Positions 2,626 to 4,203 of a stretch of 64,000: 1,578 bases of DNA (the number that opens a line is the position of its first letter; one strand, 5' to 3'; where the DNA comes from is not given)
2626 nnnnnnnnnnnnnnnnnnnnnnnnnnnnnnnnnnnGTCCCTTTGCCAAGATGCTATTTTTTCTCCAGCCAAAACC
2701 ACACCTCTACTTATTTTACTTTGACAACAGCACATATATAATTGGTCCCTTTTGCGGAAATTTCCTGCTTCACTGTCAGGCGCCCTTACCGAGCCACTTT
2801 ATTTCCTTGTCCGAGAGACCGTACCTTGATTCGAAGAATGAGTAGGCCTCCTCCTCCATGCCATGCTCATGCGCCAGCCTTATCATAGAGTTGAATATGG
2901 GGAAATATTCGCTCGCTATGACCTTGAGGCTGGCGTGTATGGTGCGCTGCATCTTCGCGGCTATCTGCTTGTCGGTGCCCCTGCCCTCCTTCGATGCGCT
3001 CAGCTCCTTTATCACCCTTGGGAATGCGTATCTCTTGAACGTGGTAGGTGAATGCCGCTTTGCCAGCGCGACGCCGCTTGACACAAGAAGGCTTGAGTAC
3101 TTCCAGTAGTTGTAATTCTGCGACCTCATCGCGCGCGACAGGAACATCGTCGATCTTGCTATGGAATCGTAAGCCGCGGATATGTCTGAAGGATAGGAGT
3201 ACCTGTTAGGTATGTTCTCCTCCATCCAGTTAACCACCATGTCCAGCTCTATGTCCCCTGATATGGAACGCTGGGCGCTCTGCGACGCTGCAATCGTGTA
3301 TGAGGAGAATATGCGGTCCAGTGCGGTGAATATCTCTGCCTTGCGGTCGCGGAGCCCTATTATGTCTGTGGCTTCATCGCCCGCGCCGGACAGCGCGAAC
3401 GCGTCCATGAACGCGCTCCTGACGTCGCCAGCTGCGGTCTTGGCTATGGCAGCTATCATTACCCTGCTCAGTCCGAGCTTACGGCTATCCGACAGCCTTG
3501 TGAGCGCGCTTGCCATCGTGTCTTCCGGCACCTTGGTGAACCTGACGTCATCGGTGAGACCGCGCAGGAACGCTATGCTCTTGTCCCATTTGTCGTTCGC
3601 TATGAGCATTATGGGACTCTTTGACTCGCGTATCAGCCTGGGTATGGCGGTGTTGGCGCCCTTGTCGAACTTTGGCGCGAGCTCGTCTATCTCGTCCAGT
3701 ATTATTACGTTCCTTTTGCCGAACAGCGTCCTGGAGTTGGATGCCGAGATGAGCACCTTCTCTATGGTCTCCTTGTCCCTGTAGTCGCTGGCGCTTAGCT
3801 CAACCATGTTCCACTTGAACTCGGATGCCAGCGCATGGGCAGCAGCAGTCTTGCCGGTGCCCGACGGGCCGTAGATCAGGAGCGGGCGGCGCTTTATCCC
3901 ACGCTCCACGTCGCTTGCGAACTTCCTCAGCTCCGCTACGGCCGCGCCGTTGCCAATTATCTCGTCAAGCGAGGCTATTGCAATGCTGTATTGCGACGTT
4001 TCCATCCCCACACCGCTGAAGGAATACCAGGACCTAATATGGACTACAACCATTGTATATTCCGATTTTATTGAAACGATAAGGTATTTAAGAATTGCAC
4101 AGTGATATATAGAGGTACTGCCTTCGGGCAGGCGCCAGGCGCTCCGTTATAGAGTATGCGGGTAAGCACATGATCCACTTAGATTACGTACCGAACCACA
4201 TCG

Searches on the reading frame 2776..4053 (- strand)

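Call 3: search_protein_families(library=pfam, proteins=[window:2776-4053:-], max_evalue=1)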
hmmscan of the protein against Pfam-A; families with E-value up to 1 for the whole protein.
window:2776-4053:- (425 aa): 31 families (the best 25 are shown)
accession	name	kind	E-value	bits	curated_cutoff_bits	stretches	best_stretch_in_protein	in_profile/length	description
PF00004.35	AAA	-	2e-14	54.6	21.2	1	58-131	1-75/131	ATPase family associated with various cellular activities (AAA)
PF13401.12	AAA_22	-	8.9e-06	26.5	27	1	55-106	5-45/130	AAA domain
PF13191.12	AAA_16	-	9.8e-06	26.6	32.6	1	36-78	6-47/167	AAA ATPase domain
PF13173.12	AAA_14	-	1.5e-05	25.4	27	1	55-141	2-85/129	AAA domain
PF05496.18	RuvB_N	-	0.0003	21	27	1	29-128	6-99/159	Holliday junction DNA helicase RuvB P-loop domain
PF05729.18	NACHT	-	0.00033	20.9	26.7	1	56-80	1-25/167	NACHT domain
PF07724.20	AAA_2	-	0.0019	18.7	27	1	59-127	7-89/166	AAA domain (Cdc48 subfamily)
PF00270.35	DEAD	-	0.0025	18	26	0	101-141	109-146/167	DEAD/DEAH box helicase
PF13521.12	AAA_28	-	0.0032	18.1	27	1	59-96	3-40/164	AAA domain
PF07728.20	AAA_5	-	0.0032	17.9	22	1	57-127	1-80/139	AAA domain (dynein-related subfamily)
PF12775.13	AAA_7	-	0.0035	17.3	25.8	1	55-109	33-90/181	P-loop containing dynein motor region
PF14532.12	Sigma54_activ_2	-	0.0036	18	25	1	33-139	1-95/138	Sigma-54 interaction domain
PF00308.24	Bac_DnaA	-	0.0063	17.2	23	1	38-128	19-112/162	Bacterial DnaA ATPAse domain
PF01637.24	ATPase_2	-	0.0094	16.2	33.2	1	41-146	7-111/225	ATPase domain predominantly from Archaea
PF00910.28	RNA_helicase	-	0.013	16.4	21.5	1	59-83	2-26/105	RNA helicase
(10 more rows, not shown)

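Call 4: search_protein_families(library=ncbifam, proteins=[window:2776-4053:-], max_evalue=1)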
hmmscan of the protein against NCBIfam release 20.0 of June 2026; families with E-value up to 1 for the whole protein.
window:2776-4053:- (425 aa): 60 families (the best 25 are shown)
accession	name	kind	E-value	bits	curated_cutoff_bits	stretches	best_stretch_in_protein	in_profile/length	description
NF003229.0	PRK04195.1-5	equivalog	3.3e-84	283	280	1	28-422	15-410/413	replication factor C large subunit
NF003230.0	PRK04195.1-6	equivalog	2.2e-77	260.8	441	1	28-408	12-390/494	replication factor C large subunit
NF003231.0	PRK04195.2-1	equivalog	5.1e-77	259.8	442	1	28-392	15-384/517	replication factor C large subunit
NF003233.0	PRK04195.2-3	equivalog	7e-76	256.1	471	1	27-420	10-396/504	replication factor C large subunit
NF003228.0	PRK04195.1-4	equivalog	3.7e-63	214.1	456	1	27-395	11-379/502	replication factor C large subunit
NF003232.0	PRK04195.2-2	equivalog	8.7e-62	209.5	701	1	29-393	12-373/480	replication factor C large subunit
NF003234.0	PRK04195.2-4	equivalog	1.2e-57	196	529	1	29-395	12-387/497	replication factor C large subunit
NF003227.0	PRK04195.1-2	equivalog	7.8e-57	193.1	502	1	29-421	15-395/487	replication factor C large subunit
NF003226.0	PRK04195.1-1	equivalog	1.9e-56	191.8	588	1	28-393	12-384/405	replication factor C large subunit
NF001679.0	PRK00440.1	equivalog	1.6e-16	60.3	303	1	28-215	16-202/322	replication factor C small subunit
NF009067.0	PRK12402.1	equivalog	7.2e-13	48.2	317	2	27-91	12-77/340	replication factor C small subunit 2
TIGR02397.1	dnaX_nterm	equivalog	1.6e-06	27.6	250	2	82-281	87-287/355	DNA polymerase III subunit gamma/tau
NF009881.0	PRK13341.1-2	equivalog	6.3e-06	24.3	651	1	28-124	26-120/736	AAA family ATPase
NF041006.2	cell_div_CdvC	equivalog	8.8e-06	24.9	650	1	56-130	135-215/370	cell division protein CdvC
NF000868.0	PRK00080.1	equivalog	1.1e-05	24.6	282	1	20-127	15-116/330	Holliday junction branch migration DNA helicase RuvB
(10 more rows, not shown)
